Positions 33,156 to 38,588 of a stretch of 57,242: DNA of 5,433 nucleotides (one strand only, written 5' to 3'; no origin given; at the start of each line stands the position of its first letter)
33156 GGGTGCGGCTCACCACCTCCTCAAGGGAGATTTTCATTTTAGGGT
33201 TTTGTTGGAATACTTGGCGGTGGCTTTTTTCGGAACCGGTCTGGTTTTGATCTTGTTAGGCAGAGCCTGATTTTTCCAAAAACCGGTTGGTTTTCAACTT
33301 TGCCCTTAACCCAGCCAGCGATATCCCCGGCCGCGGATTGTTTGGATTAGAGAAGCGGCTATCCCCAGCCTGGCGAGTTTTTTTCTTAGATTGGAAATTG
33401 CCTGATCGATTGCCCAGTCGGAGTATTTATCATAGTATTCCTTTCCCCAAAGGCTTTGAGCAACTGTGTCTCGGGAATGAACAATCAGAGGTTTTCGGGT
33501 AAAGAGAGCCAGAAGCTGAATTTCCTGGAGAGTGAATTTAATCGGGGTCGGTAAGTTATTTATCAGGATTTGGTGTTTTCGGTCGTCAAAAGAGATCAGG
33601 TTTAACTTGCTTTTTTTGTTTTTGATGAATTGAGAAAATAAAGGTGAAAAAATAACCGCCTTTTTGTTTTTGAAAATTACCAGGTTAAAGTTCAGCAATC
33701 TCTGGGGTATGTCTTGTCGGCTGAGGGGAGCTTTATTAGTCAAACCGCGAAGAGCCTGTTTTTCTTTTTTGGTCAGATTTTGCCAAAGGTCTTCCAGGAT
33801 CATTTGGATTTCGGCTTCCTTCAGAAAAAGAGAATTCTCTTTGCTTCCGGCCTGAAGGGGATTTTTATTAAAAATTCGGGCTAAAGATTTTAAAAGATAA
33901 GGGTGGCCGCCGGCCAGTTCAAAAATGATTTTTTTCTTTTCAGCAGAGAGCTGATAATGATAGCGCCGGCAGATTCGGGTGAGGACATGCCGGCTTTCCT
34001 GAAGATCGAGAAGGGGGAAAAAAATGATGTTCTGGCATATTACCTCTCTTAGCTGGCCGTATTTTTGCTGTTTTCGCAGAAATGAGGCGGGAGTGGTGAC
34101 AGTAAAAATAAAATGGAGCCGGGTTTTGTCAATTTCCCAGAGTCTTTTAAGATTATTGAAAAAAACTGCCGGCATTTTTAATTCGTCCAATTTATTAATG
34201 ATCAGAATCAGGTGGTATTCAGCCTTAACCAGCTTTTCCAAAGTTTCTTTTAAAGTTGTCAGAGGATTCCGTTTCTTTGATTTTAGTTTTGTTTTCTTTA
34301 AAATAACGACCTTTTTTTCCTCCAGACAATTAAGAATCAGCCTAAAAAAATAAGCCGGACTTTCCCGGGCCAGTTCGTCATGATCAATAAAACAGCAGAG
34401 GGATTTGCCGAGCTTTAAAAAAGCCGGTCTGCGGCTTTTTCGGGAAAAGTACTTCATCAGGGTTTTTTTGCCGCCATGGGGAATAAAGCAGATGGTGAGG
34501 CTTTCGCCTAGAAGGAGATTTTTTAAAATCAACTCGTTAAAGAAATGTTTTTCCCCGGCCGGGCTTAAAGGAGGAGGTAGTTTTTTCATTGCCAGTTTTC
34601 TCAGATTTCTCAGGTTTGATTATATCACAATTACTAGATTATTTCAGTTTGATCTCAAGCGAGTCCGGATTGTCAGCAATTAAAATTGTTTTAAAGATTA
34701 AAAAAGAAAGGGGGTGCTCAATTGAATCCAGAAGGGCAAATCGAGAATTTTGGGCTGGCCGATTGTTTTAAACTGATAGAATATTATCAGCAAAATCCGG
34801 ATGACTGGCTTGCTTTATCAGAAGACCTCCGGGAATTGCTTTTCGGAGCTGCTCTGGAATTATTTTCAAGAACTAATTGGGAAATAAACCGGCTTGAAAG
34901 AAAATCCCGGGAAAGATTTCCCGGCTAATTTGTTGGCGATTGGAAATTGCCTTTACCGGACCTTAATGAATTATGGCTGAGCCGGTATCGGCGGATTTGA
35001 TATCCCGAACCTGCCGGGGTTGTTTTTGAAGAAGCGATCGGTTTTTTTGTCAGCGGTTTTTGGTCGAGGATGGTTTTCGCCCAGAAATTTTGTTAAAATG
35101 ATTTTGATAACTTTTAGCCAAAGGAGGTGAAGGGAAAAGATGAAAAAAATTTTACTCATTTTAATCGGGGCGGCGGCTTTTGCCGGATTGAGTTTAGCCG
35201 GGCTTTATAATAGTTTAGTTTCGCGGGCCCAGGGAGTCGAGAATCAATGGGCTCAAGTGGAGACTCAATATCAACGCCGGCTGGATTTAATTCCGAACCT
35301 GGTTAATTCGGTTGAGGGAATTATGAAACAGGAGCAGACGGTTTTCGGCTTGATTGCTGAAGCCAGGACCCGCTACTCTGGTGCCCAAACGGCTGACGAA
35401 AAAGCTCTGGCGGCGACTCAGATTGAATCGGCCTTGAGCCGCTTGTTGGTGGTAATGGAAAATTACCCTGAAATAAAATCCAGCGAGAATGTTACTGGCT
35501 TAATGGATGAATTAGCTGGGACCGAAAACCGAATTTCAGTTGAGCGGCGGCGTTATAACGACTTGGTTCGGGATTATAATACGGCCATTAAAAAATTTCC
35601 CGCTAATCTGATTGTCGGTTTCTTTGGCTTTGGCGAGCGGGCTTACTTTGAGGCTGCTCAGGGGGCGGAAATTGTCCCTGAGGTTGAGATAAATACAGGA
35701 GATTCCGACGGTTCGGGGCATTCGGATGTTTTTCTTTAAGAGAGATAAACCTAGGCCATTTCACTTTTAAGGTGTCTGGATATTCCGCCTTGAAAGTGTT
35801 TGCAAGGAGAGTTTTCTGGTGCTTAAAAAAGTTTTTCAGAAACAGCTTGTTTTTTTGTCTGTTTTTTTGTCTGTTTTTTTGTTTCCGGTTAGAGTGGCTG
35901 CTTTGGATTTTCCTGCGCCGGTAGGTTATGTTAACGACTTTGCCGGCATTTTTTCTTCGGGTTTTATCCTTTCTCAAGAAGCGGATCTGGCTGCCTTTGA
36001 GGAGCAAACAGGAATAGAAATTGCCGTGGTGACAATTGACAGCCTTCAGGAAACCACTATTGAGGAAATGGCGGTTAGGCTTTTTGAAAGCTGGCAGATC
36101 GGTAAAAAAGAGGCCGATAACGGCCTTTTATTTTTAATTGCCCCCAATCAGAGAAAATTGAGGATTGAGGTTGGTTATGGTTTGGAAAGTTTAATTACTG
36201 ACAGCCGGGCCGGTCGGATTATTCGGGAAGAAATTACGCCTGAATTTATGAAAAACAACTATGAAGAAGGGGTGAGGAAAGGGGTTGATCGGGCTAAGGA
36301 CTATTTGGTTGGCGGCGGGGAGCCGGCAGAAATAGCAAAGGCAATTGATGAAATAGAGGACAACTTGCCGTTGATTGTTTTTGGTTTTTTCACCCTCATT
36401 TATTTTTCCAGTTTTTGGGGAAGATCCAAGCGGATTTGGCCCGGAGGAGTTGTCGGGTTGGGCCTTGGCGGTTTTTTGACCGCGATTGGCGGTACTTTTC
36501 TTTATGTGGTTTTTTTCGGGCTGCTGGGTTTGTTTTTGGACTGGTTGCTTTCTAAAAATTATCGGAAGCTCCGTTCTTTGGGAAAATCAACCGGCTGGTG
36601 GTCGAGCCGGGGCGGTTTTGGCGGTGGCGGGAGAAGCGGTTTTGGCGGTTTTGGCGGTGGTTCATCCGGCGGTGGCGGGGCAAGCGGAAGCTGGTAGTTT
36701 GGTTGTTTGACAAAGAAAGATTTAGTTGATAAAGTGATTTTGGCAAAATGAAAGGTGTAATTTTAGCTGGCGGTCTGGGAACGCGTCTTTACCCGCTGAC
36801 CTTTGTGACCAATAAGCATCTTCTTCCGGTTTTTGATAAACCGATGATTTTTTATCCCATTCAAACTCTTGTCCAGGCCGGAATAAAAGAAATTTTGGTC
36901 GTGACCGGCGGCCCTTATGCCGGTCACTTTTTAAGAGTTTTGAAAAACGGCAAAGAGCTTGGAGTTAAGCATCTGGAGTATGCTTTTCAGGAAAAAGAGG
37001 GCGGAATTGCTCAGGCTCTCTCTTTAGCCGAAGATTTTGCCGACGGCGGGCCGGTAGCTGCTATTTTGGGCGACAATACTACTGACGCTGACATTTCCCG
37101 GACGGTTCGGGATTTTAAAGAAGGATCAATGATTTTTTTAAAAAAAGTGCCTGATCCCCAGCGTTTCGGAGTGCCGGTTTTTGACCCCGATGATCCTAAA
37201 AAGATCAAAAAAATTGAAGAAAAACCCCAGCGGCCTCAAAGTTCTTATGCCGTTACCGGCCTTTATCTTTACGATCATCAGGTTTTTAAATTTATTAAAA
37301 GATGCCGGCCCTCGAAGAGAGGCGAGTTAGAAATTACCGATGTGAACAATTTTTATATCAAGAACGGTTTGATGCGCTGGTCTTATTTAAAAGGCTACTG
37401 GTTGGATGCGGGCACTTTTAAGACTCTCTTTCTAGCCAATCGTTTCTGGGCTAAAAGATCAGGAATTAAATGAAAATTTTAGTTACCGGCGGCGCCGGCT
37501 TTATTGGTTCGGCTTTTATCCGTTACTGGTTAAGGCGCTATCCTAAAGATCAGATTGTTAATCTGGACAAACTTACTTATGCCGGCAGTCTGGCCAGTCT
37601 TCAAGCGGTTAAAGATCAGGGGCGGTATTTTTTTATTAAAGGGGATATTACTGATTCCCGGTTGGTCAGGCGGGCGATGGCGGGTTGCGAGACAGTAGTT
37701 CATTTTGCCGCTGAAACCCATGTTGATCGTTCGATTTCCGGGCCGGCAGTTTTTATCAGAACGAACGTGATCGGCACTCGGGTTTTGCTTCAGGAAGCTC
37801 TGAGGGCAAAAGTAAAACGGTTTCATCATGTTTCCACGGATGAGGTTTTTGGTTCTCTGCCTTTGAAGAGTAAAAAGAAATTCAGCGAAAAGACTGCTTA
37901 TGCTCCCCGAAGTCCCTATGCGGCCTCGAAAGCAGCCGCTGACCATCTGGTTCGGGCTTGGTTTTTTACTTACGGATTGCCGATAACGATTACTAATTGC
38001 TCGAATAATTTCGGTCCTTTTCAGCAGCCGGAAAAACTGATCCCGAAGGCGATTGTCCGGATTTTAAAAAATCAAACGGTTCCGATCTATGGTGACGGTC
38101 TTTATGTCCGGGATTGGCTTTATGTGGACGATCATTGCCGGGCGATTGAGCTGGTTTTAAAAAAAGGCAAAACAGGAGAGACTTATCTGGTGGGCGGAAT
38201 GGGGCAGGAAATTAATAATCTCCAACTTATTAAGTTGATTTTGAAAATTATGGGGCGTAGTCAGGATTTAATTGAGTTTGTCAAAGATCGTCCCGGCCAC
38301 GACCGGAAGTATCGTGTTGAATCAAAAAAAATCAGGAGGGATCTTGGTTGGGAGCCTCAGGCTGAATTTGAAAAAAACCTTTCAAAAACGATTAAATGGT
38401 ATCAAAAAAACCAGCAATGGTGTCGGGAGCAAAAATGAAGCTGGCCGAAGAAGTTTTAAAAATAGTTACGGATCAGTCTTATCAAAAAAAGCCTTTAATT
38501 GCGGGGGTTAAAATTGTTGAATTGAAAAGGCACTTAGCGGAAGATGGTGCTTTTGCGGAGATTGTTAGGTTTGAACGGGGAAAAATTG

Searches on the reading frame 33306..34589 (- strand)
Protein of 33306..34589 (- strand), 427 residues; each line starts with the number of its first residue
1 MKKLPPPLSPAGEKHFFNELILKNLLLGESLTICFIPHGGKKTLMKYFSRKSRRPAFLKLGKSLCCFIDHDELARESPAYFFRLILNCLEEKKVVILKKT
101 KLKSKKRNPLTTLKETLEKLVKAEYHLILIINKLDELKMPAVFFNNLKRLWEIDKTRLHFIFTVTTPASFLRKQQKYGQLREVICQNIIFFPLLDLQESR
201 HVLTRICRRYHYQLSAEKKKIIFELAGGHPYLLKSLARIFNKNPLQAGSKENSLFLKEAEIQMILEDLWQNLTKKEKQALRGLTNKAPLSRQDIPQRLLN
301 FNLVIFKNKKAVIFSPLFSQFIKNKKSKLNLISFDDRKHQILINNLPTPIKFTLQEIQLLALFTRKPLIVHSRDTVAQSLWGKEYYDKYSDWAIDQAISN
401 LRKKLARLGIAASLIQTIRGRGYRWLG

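Call 83: search_protein_families(library=pfam, proteins=[window:33306-34589:-], max_evalue=0.00001)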
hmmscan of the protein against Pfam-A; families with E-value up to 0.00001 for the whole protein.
window:33306-34589:- (427 aa): 1 family
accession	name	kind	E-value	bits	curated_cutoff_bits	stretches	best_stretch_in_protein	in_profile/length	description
PF00486.34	Trans_reg_C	-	7.5e-16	58.4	26.2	1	349-424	3-76/77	Transcriptional regulatory protein, C terminal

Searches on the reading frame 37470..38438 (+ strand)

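Call 84: search_protein_families(library=pfam, proteins=[window:37470-38438:+], max_evalue=0.00001)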
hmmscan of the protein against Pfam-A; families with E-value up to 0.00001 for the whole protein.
window:37470-38438:+ (322 aa): 7 families
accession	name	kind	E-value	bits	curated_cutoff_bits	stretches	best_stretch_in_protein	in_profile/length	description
PF16363.11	GDP_Man_Dehyd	-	5.3e-78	263.2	27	1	4-306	1-331/332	GDP-mannose 4,6 dehydratase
PF01370.27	Epimerase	-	1.5e-64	218.2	20.9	1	3-242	1-240/240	NAD dependent epimerase/dehydratase family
PF01073.25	3Beta_HSD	-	3.1e-20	72.8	22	1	4-225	1-224/280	3-beta hydroxysteroid dehydrogenase/isomerase family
PF02719.21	Polysacc_synt_2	-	2.4e-19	70.1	20.2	1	3-276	1-266/293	Polysaccharide biosynthesis protein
PF07993.18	NAD_binding_4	-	4.9e-18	65.7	20.1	1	5-180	1-207/258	Male sterility protein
PF04321.23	RmlD_sub_bind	-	2.1e-13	50.4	27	1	1-163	1-138/287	RmlD substrate binding domain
PF13460.12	NAD_binding_10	-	2.6e-08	34.4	27.2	1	40-164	28-134/184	NAD(P)H-binding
